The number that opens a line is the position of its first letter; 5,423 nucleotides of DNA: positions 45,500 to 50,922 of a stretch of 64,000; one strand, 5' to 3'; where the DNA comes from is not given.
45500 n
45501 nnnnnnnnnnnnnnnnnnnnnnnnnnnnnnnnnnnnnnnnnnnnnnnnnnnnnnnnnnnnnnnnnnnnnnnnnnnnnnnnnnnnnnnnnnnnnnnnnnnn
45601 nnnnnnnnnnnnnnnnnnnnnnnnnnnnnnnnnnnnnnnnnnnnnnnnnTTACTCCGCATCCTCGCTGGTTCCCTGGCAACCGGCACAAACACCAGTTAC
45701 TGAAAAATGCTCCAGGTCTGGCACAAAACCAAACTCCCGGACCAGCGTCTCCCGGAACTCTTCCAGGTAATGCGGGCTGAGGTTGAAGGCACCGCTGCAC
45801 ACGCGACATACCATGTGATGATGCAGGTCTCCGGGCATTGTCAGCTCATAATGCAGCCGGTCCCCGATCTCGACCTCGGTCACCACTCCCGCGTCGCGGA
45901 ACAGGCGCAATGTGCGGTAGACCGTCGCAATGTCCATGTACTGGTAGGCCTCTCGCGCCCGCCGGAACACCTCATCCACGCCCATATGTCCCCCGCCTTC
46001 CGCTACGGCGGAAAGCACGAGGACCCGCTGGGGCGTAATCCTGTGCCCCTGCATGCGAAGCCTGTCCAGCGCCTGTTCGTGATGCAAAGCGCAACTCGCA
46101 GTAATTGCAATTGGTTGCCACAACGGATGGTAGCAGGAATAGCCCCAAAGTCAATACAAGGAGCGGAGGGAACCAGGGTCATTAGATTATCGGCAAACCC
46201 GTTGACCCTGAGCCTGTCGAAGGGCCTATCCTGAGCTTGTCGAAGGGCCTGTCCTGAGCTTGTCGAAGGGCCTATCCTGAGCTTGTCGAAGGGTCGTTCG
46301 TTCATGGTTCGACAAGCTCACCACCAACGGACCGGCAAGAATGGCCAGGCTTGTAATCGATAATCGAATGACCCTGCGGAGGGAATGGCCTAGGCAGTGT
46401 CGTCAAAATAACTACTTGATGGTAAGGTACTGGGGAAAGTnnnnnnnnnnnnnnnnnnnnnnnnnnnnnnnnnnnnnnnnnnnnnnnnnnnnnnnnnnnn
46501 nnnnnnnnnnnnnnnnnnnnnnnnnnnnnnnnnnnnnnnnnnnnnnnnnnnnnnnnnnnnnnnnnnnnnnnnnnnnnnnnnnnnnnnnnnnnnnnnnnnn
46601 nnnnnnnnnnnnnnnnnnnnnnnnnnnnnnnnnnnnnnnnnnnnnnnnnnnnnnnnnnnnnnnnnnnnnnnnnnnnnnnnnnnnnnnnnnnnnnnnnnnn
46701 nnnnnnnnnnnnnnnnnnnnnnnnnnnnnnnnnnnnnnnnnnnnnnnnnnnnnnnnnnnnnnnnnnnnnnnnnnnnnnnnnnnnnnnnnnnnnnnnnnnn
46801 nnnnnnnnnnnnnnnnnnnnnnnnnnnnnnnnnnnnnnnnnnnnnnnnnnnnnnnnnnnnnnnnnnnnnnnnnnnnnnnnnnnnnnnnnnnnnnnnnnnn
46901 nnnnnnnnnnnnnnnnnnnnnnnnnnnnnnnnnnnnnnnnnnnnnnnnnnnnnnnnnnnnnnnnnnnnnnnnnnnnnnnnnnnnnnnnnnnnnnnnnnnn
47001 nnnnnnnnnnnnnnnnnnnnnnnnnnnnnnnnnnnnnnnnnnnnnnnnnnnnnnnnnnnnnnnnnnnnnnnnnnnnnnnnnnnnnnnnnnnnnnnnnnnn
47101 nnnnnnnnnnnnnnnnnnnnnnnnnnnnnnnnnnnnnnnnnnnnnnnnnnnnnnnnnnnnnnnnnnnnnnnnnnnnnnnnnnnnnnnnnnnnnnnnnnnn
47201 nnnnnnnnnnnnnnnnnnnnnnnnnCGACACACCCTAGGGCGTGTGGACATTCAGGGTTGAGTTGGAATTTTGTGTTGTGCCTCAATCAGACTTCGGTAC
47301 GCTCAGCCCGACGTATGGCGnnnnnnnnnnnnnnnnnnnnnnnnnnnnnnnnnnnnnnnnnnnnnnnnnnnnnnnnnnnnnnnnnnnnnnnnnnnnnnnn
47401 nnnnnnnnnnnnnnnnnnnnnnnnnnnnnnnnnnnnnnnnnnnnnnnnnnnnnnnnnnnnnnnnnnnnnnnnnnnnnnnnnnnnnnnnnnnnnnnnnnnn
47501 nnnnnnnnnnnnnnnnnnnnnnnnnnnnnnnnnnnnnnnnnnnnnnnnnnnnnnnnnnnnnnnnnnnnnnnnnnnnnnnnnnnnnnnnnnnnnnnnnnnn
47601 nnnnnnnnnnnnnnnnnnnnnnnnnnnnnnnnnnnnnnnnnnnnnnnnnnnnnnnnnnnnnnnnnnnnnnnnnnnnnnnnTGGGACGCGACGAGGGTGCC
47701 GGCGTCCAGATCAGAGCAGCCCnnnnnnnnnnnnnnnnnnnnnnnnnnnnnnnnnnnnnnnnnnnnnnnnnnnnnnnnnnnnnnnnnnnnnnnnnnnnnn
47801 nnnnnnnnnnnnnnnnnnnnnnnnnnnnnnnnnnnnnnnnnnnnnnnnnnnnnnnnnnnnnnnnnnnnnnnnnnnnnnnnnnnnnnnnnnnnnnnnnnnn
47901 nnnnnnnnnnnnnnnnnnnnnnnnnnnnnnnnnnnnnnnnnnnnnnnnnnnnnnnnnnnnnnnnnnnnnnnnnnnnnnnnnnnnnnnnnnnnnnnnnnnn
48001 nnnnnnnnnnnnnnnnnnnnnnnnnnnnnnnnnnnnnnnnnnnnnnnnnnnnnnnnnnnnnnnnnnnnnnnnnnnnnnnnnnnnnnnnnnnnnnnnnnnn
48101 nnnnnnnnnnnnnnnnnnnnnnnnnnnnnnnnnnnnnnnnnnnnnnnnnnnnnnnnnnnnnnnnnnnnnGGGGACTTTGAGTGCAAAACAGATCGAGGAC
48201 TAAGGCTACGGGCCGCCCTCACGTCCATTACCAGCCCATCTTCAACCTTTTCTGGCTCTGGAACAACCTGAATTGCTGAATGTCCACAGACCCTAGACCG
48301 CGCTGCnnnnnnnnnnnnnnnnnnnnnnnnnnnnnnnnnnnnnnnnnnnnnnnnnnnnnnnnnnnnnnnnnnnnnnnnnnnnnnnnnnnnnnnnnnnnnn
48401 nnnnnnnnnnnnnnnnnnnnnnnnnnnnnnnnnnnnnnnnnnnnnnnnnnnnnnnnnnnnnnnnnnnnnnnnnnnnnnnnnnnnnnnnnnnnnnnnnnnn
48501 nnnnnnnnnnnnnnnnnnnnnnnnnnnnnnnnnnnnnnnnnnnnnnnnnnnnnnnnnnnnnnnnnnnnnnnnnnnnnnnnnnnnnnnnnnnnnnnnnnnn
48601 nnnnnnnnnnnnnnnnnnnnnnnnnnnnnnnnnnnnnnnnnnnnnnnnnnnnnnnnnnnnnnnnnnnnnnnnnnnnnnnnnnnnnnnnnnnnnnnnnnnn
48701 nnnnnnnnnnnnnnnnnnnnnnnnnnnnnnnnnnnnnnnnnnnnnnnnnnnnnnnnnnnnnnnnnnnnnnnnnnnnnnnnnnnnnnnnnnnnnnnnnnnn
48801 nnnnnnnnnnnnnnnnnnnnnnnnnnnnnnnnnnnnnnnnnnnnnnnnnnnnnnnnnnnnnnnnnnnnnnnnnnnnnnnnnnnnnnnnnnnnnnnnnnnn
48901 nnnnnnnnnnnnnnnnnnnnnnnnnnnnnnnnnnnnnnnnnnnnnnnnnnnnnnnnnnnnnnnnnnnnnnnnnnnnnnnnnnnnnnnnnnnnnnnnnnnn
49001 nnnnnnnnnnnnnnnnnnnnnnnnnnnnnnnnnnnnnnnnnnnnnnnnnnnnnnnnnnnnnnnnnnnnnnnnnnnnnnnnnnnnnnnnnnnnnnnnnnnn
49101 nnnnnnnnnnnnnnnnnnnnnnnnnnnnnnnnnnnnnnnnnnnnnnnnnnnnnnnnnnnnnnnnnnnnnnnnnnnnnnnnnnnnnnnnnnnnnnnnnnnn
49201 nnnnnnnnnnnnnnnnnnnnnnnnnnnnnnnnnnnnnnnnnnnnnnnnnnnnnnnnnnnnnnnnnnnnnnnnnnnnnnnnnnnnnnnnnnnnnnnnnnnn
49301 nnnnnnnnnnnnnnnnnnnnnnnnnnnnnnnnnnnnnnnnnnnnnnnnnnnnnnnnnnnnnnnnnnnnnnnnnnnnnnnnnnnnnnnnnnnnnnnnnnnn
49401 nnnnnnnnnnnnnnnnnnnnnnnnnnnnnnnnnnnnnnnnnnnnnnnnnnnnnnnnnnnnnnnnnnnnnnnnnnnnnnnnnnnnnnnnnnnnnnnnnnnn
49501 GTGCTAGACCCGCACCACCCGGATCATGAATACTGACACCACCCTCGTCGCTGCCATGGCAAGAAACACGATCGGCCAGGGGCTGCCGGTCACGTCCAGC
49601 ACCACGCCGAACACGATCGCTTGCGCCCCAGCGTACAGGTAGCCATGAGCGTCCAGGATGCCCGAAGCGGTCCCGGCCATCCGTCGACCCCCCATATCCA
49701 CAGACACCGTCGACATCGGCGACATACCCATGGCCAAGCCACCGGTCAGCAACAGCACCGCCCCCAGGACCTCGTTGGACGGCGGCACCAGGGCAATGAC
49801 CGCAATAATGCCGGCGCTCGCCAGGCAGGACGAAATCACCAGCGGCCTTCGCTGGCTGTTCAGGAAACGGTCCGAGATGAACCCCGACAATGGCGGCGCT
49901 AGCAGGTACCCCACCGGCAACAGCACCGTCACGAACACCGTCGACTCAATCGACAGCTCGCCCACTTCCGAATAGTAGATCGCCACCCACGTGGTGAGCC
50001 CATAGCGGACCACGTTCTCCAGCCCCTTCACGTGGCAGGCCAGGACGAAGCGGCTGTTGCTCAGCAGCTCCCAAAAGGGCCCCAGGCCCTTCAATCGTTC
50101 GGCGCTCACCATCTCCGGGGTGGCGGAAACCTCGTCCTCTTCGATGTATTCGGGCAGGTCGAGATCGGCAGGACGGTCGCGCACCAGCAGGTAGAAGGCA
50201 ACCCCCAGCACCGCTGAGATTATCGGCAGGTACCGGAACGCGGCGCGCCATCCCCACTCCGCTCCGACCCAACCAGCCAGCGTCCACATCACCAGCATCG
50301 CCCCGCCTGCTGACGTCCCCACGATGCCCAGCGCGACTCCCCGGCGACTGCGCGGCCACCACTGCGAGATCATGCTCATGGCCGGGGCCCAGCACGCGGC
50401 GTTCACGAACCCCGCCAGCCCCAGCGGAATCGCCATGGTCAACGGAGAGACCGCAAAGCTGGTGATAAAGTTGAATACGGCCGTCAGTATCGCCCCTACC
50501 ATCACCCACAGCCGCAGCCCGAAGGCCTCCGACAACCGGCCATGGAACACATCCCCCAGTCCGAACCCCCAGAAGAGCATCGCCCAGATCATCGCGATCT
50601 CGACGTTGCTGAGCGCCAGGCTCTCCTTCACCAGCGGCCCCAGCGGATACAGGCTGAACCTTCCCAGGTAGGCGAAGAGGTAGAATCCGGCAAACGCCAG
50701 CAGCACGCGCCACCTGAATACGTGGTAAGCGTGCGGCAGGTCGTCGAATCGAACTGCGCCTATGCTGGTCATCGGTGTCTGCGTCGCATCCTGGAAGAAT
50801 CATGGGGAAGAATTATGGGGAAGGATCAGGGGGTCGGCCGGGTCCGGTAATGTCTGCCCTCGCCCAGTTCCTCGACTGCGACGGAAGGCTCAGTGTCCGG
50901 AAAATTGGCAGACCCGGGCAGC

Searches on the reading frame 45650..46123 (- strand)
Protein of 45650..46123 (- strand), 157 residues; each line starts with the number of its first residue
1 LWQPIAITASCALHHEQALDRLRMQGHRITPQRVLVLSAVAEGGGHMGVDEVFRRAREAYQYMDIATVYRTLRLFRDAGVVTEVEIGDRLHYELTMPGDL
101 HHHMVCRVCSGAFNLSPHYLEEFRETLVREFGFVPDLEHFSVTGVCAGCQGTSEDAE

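Call 16: search_protein_families(library=ncbifam, proteins=[window:45650-46123:-], max_evalue=0.00001)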
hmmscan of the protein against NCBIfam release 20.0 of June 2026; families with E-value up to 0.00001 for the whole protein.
window:45650-46123:- (157 aa): 8 families
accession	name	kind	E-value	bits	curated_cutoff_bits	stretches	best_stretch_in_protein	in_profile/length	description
NF051892.1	TransRegFurBacil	equivalog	5.5e-19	68.7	220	1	20-153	10-147/149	ferric iron uptake transcriptional regulator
NF052545.1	TransRegPerRClab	equivalog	9.1e-14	51.6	180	1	22-152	8-137/138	transcriptional regulator PerR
NF045678.1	TransRegIrrA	equivalog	2.7e-11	43.5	150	1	15-104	6-96/138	iron response transcriptional regulator IrrA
NF006999.0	PRK09462.1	equivalog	2.8e-11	43.2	146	1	21-147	7-134/148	ferric iron uptake transcriptional regulator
NF045677.1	FeRespRegIrr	equivalog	1.4e-10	41.3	170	1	20-104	2-87/127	Fur family transcriptional regulator Irr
NF047406.1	TransRegPerRTherm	equivalog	3.4e-09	37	200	1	27-150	4-126/130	manganese-dependent transcriptional regulator PerR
NF051891.1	TransRegFurHelico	equivalog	4.3e-09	36.4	200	1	21-132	13-128/148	ferric iron uptake transcriptional regulator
NF008646.0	PRK11639.1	equivalog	1.6e-07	31.2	167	1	24-151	19-148/171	zinc uptake transcriptional repressor Zur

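Call 68: search_solved_structures(query=window:45650-46081:-, max_evalue=0.001, show_alignments=2)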
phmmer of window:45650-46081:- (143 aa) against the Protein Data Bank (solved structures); distinct sequences matched with E-value up to 0.001: 25.
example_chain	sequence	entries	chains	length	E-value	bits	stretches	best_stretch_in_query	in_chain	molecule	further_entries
3eyy_A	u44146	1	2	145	1.5e-20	77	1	7-136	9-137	Putative iron uptake regulatory protein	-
2fe3_A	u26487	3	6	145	5.4e-17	65.5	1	3-136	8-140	Peroxide operon regulator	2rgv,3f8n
9ire_A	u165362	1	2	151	4.3e-15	59.4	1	6-141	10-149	Ferric uptake regulation protein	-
3mwm_A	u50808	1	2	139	1.2e-14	58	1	14-139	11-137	Putative metal uptake regulation protein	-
7vo0_G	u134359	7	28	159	1.4e-14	57.7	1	14-139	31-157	Putative metal uptake regulation protein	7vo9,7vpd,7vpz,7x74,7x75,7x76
5fd5_A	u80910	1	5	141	2.8e-13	53.5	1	10-120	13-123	Ferric uptake regulation protein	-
5fd6_A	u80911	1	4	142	2.8e-13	53.5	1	10-120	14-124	Ferric uptake regulation protein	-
4raz_A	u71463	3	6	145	5.3e-13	52.6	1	7-141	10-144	DNA-binding transcriptional dual regulator of siderophore biosynthesis and transport(Fur f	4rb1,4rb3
4ray_A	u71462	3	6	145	1.8e-12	50.8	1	10-141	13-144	DNA-binding transcriptional dual regulator of siderophore biosynthesis and transport(Fur f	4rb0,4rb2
6d57_A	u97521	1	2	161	4.5e-12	49.6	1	8-137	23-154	Ferric uptake regulation protein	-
4ets_A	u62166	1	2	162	4.6e-12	49.6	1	8-137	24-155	Ferric uptake regulation protein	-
6dk4_A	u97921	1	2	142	6.6e-12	49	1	5-138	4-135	Ferric uptake regulation protein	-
4i7h_A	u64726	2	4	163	8.8e-12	48.6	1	2-138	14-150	peroxide stress sensing regulator | Peroxide stress regulator PerR, FUR family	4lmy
5nbc_A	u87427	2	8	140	6.8e-11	45.8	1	8-134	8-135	Ferric uptake regulation protein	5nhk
8j6w_A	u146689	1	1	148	3.5e-10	43.5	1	8-133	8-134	Ferric uptake regulation protein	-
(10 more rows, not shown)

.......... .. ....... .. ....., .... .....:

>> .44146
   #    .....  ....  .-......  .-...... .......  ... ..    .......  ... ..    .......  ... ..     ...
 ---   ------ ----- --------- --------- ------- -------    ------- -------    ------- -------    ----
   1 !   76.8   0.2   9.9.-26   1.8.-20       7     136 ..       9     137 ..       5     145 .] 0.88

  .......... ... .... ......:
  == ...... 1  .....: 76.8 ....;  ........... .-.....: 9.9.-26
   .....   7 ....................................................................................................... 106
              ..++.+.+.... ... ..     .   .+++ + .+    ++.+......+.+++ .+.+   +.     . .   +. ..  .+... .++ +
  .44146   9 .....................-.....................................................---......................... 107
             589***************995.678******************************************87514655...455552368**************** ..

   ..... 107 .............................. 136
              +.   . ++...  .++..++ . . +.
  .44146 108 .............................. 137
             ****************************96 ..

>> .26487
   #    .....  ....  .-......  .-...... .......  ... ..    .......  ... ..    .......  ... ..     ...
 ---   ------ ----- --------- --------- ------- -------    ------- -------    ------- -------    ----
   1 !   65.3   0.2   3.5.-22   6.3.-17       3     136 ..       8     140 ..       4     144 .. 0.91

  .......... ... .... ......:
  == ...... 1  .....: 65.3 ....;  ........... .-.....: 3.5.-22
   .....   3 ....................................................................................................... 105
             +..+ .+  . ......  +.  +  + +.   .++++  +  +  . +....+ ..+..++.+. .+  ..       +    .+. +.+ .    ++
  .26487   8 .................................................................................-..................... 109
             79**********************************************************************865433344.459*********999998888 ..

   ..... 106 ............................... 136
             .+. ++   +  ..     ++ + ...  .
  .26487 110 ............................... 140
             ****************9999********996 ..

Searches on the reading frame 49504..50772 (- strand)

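Call 46: search_protein_families(library=pfam, proteins=[window:49504-50772:-], max_evalue=0.0001)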
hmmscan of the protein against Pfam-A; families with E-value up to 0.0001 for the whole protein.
window:49504-50772:- (422 aa): 1 family
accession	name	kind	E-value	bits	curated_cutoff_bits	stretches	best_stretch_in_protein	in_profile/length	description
PF07690.21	MFS_1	-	7.6e-43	147.2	33.4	1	30-379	4-341/347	Major Facilitator Superfamily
